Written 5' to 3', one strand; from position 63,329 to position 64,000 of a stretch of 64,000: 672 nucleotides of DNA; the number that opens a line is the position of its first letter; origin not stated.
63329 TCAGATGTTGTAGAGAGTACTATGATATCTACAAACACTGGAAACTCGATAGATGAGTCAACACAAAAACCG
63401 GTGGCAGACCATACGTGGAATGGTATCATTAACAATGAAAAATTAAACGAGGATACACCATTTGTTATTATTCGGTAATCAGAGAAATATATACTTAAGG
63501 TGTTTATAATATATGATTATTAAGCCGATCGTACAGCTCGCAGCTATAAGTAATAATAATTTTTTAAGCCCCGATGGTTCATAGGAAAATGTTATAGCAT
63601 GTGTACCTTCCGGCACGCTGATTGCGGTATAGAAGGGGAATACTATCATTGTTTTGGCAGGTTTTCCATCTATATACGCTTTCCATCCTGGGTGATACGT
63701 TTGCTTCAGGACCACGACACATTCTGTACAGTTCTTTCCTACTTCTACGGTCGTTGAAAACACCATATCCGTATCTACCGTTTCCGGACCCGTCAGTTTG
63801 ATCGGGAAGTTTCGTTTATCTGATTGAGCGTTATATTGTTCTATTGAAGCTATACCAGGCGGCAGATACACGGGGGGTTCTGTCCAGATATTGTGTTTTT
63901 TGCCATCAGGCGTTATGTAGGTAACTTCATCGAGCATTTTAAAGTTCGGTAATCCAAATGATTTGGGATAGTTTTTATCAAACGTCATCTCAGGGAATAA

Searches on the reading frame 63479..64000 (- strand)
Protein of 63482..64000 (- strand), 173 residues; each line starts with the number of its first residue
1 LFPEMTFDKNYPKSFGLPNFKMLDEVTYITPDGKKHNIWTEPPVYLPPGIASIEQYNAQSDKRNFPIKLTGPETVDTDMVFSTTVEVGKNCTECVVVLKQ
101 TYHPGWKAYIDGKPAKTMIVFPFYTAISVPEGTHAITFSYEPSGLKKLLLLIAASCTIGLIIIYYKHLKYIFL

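Call 18: search_protein_families(library=pfam, proteins=[window:63479-63988:-], max_evalue=0.01)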
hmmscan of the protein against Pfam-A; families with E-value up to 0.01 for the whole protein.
window:63479-63988:- (169 aa): 1 family
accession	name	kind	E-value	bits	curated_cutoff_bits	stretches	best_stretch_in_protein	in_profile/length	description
PF09586.16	YfhO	-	1.8e-08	33.7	28.5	1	88-146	775-833/835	Bacterial membrane protein YfhO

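Call 37: find_homologous_proteins(query=window:63482-64000:-, max_evalue=0.00001)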
Query window:63482-64000:- (173 aa): 11 proteins with E <= 0.00001 among 49 candidates.
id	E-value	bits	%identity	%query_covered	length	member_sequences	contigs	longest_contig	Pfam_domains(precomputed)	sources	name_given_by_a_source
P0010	6.4e-84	298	81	92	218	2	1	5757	PF09586.17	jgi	jgi:hypothetical protein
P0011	1.7e-68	248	73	86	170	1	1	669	PF09586.17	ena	-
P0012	1.0e-57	213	65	82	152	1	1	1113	PF09586.17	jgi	jgi:uncharacterized membrane protein YfhO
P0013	9.8e-49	183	55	83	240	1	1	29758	-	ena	-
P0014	3.0e-45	172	53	93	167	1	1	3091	PF09586.17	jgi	-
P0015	2.1e-39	153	58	71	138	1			PF09586.17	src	-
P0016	3.8e-35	139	49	82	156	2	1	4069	-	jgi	jgi:hypothetical protein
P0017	1.9e-33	134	52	76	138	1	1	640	PF09586.17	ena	-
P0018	1.5e-30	124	43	86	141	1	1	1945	-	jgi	jgi:hypothetical protein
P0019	1.4e-29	121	38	99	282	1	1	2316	-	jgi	-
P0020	5.6e-20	90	76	28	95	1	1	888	-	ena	-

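Call 38: find_encoding_contigs(protein=P0010, flank=10000, max_places=4)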
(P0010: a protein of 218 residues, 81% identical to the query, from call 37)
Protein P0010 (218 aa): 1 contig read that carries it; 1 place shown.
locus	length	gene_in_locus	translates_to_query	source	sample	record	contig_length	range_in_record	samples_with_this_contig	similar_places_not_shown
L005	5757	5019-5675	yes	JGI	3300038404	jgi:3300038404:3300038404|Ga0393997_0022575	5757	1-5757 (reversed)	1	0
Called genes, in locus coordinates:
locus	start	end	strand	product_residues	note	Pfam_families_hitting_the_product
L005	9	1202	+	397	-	-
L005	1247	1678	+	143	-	-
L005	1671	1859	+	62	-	-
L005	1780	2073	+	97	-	-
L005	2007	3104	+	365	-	PF08305:NPCBM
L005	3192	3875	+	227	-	-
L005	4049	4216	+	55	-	-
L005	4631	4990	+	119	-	-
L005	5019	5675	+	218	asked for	PF09586:YfhO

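Call 39: find_encoding_contigs(protein=P0013, flank=10000, max_places=4)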
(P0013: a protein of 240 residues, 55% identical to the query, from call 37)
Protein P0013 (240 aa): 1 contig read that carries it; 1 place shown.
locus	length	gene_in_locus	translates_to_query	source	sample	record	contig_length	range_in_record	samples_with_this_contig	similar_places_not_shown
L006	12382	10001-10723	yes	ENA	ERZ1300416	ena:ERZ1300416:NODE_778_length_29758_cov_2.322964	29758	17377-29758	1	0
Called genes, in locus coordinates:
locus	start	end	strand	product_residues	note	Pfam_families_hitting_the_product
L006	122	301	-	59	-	-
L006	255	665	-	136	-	-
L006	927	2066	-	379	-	-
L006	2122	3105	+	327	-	PF13231:PMT_2 (weak)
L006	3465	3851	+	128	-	-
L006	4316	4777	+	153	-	-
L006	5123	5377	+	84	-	PF10049:DUF2283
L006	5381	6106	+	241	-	-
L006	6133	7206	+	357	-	-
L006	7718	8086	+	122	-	PF08305:NPCBM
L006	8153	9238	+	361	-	-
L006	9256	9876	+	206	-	-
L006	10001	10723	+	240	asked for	-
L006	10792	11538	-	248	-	PF04402:SIMPL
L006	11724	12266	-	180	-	-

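Call 74: find_encoding_contigs(protein=P0014, flank=10000, max_places=4)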
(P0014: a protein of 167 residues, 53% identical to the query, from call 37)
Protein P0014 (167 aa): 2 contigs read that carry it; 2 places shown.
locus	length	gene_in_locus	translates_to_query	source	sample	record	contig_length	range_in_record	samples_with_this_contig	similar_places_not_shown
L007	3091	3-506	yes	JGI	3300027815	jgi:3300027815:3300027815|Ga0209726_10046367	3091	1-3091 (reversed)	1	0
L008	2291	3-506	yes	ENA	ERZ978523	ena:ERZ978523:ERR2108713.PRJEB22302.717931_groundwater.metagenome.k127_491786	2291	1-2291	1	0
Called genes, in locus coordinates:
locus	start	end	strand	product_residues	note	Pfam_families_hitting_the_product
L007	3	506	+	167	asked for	PF09586:YfhO (weak)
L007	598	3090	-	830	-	?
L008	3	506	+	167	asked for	PF09586:YfhO (weak)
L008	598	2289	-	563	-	?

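Call 75: find_encoding_contigs(protein=P0016, flank=10000, max_places=4)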
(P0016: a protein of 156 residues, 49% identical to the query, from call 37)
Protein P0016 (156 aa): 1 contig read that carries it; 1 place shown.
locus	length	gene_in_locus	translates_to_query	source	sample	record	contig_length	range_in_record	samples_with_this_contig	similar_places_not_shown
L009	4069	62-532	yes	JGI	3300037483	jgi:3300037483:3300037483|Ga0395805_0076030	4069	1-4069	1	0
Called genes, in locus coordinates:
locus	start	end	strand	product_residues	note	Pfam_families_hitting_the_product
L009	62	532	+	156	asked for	-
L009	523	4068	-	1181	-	?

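Call 76: find_encoding_contigs(protein=P0012, flank=10000, max_places=4)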
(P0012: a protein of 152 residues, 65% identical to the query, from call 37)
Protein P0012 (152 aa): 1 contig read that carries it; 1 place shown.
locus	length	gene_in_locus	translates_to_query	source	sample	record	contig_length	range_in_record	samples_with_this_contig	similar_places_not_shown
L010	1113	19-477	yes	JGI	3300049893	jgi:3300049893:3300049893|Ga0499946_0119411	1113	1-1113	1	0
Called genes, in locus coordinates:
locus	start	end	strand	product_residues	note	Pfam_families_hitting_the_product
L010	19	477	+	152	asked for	PF09586:YfhO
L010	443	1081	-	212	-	-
